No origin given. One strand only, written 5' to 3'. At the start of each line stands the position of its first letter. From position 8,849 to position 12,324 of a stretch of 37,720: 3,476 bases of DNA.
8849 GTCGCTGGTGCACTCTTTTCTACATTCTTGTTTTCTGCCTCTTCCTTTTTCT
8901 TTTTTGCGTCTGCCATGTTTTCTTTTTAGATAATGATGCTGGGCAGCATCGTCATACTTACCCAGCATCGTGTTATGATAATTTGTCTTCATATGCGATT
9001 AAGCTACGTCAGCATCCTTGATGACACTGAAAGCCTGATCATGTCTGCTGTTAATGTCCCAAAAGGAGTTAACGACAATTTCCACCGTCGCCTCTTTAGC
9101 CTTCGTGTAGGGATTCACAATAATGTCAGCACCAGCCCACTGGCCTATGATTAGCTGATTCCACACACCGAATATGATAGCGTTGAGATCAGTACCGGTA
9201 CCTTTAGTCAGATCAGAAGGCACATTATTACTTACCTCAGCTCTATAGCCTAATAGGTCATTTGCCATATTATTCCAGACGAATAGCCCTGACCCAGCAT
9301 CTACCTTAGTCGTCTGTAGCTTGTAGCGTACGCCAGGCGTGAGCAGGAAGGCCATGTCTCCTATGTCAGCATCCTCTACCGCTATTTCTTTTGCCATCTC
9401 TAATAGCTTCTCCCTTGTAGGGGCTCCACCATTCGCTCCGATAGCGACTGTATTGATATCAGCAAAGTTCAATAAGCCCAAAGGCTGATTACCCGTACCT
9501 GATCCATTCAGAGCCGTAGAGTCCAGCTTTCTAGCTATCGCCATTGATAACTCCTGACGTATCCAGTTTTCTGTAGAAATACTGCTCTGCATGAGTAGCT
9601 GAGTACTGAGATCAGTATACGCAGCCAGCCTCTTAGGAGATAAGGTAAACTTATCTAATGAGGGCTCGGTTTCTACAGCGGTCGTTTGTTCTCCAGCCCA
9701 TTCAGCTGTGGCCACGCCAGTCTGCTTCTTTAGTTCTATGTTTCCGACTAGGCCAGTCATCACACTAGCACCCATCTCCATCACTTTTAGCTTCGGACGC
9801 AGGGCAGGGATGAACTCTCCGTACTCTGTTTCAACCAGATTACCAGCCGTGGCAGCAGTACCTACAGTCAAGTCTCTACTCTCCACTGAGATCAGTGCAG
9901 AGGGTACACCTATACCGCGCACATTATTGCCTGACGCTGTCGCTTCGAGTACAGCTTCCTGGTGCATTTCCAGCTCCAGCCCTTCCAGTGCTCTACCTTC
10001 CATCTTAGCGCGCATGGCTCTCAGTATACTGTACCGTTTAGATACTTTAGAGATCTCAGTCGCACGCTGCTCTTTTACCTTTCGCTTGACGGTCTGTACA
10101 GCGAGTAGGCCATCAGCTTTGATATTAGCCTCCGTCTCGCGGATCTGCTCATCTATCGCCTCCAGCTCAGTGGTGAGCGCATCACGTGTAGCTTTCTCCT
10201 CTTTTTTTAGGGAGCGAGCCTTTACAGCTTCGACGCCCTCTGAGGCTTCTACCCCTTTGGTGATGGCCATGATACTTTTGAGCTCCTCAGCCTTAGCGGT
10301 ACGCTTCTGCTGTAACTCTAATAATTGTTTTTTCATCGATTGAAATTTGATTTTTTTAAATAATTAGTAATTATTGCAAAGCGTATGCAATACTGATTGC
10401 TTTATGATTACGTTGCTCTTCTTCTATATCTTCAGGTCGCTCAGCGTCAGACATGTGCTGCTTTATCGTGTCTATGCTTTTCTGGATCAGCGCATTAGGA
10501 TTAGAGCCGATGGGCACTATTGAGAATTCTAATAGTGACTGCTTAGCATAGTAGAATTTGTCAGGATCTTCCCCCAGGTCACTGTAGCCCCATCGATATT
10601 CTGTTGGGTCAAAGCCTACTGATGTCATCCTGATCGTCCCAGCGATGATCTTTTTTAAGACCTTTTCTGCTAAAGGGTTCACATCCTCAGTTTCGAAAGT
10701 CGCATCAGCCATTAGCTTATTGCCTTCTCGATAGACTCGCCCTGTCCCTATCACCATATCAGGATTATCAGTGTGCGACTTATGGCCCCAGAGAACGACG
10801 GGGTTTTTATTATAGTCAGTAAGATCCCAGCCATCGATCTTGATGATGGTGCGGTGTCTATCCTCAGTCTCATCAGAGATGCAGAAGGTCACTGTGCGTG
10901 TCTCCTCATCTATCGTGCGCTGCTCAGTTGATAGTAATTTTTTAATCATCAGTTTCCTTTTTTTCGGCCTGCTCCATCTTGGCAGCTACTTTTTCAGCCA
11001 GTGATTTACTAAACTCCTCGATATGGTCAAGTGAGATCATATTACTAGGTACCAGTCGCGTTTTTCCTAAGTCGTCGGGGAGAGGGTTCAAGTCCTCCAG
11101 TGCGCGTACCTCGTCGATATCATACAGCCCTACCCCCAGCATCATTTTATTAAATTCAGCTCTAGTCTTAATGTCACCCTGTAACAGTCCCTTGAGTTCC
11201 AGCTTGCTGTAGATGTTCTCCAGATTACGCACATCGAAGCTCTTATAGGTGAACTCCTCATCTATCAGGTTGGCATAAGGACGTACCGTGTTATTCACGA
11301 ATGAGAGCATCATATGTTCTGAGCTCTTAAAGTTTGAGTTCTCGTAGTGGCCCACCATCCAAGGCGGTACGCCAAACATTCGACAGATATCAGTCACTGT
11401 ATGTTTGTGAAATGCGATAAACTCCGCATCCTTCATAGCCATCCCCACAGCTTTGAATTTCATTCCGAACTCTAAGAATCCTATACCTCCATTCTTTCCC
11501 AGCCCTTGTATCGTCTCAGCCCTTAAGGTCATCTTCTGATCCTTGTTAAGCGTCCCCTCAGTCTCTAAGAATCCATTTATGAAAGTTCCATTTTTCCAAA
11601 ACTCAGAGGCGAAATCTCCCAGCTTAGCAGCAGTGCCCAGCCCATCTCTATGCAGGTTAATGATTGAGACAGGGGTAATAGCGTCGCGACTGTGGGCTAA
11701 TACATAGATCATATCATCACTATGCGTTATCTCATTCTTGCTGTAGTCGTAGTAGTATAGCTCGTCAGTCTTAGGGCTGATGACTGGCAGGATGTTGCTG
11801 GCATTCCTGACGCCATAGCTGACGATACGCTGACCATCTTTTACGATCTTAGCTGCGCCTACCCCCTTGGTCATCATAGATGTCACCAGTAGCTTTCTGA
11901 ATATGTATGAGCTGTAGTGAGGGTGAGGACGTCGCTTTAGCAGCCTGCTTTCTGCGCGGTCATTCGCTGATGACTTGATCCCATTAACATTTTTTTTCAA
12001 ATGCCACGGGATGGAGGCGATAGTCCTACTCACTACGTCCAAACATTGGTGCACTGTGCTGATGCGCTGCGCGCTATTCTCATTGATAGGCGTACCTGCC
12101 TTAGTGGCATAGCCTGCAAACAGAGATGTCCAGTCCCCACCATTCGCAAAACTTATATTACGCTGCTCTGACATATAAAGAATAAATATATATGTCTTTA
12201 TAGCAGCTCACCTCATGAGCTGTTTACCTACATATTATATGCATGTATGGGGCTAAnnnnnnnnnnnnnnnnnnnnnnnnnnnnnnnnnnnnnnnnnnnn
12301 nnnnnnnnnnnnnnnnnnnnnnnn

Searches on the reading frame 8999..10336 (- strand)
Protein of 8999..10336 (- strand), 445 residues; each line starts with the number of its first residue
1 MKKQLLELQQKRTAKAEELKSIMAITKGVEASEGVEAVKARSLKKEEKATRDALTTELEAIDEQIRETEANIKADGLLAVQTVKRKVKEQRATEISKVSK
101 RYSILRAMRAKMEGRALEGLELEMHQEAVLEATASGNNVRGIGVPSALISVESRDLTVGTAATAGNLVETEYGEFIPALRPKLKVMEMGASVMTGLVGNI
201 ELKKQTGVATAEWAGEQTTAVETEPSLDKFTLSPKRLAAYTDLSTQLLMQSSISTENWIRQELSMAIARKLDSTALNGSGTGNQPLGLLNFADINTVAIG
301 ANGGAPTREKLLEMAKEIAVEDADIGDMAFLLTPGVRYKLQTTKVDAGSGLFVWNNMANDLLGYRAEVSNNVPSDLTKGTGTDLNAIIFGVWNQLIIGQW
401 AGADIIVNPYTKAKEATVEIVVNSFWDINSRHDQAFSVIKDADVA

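Call 7: search_protein_families(library=phrogs, proteins=[window:8999-10336:-], max_evalue=0.001)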
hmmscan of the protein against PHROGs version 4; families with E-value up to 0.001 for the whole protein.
window:8999-10336:- (445 aa): 2 families
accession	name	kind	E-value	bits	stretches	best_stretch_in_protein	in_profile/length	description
phrog_617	-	head and packaging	7.1e-81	273.9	1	7-442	205-624/626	major head protein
phrog_10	-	head and packaging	6.4e-36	125.6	1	1-443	261-637/752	major head protein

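Call 64: search_dna_similar(query=window:8999-10336:-, collection=phages, mode=protein, max_rows=15, max_evalue=1e-10)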
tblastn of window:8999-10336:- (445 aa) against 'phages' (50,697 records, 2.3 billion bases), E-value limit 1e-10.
Records with a match: 77; places in all: 77; records where one place covers at least 80% of the query: 17.
Best place of each record, by identity: <60% 77.
By first word of the organism name: Bacteriophage 14; Xanthomonas 10; Escherichia 8; Roseobacter 7; Synechococcus 5; Rhodobacter 5; Pseudomonas 4; Enterobacter 2; Vibrio 2; Achromobacter 2; and 14 more.
By host as written in the record: Xanthomonas campestris pv. campestris GBBC 1419 8; - 6; Escherichia coli 5; Rhodobacter capsulatus YW1 5; Roseobacter sp. FZCC0197 3; Helicobacter bizzozeronii 3; Helicobacter salomonis 3; Synechococcus sp. CB0202 2; and 34 more.
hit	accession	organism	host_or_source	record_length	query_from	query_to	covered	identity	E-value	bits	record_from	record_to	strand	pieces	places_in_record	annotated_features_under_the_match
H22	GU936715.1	Synechococcus phage S-CBS3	Synechococcus sp. CB0202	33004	97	437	77%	37.7%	1e-55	205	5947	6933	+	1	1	major capsid protein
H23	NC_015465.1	Synechococcus phage S-CBS3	Synechococcus sp. CB0202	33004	97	437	77%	37.7%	1e-55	205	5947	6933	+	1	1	major head protein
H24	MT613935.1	Pseudomonas phage Persinger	Pseudomonas aeruginosa UVA4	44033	59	429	83%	34.4%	9e-53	196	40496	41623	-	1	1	major capsid protein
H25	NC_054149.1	Pseudomonas phage Persinger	Pseudomonas aeruginosa UVA4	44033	59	429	83%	34.4%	9e-53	196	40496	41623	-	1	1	major head protein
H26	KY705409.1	Escherichia phage vB_EcoM_ECOO78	Escherichia coli O78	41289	100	442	77%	36.6%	4e-54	200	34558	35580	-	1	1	major capsid protein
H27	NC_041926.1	Escherichia phage vB_EcoM_ECOO78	Escherichia coli O78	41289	100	442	77%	36.6%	4e-54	200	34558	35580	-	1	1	major head protein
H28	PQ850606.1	Escherichia phage HeidiAbel_Bas97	Escherichia coli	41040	100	443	77%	36.2%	1e-53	199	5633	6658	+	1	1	major head protein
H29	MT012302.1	Salmonella phage PT1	Salmonella enterica serovar Cerro 87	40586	100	442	77%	36.3%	2e-53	198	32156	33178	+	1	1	head-tail preconnector protease C/ scaffolding domain Nu3 protein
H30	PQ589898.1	Escherichia phage Alux-21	Escherichia coli Eco-21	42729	100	442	77%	36.3%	4e-53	197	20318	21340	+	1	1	major head protein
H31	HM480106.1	Synechococcus phage S-CBS1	Synechococcus sp. CB0201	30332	97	437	77%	36.5%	1e-51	193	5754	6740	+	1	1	major capsid protein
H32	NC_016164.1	Synechococcus phage S-CBS1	Synechococcus sp. CB0201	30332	97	437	77%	36.5%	1e-51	193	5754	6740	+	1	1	major head protein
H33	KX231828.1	Enterobacter phage Arya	Enterobacter sp. CT7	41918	100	442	77%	36.2%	1e-52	196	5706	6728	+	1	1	putative major capsid protein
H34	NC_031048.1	Enterobacter phage Arya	Enterobacter sp. CT7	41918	100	442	77%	36.2%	1e-52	196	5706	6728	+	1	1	major head protein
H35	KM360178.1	Escherichia phage vB_EcoM-ep3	Escherichia coli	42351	100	442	77%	36.2%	2e-53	198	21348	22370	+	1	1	major capsid protein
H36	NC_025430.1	Escherichia phage vB_EcoM-ep3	Escherichia coli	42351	100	442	77%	36.2%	2e-53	198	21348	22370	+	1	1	major head protein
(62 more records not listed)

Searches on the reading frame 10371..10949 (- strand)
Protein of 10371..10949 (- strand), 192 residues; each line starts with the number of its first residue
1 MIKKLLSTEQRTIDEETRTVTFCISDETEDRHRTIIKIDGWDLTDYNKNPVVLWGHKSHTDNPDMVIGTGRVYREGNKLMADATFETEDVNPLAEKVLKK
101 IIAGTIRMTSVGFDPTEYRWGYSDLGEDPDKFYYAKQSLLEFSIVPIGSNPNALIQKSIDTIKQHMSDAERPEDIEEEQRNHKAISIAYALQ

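Call 7: search_protein_families(library=phrogs, proteins=[window:10371-10949:-], max_evalue=0.001)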
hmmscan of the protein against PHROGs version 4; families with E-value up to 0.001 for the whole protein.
window:10371-10949:- (192 aa): 7 families
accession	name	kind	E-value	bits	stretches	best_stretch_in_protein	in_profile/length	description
phrog_11321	-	unknown function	8.2e-24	85.6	1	21-155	4-136/327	-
phrog_617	-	head and packaging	2.9e-21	77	1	11-178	19-181/626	major head protein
phrog_80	-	head and packaging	2.2e-17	64.5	1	6-156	222-376/607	head maturation protease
phrog_3244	-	head and packaging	2.5e-09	38.3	1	47-158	68-180/326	head maturation protease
phrog_4523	-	head and packaging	1.2e-07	31.9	1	7-173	19-183/644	major head and protease protein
phrog_3270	-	head and packaging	4.9e-06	26.4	1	27-180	15-149/603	head maturation protease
phrog_9644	-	head and packaging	0.00031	21.2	1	89-183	235-330/341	head maturation protease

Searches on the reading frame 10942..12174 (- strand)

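Call 7: search_protein_families(library=phrogs, proteins=[window:10942-12174:-], max_evalue=0.001)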
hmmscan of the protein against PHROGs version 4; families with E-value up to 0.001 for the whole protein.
window:10942-12174:- (410 aa): 5 families
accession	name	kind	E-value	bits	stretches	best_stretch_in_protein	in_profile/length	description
phrog_12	-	head and packaging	6e-79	267.7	1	18-395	73-448/646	portal protein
phrog_5929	-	head and packaging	9.7e-46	156.9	1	186-403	5-224/228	portal protein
phrog_2662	-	head and packaging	5e-42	145.4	1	15-380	37-421/717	portal protein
phrog_11323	-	unknown function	2.6e-20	73.8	1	273-394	1-121/130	-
phrog_2271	-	head and packaging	1.8e-05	23.6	1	15-281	23-305/859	portal protein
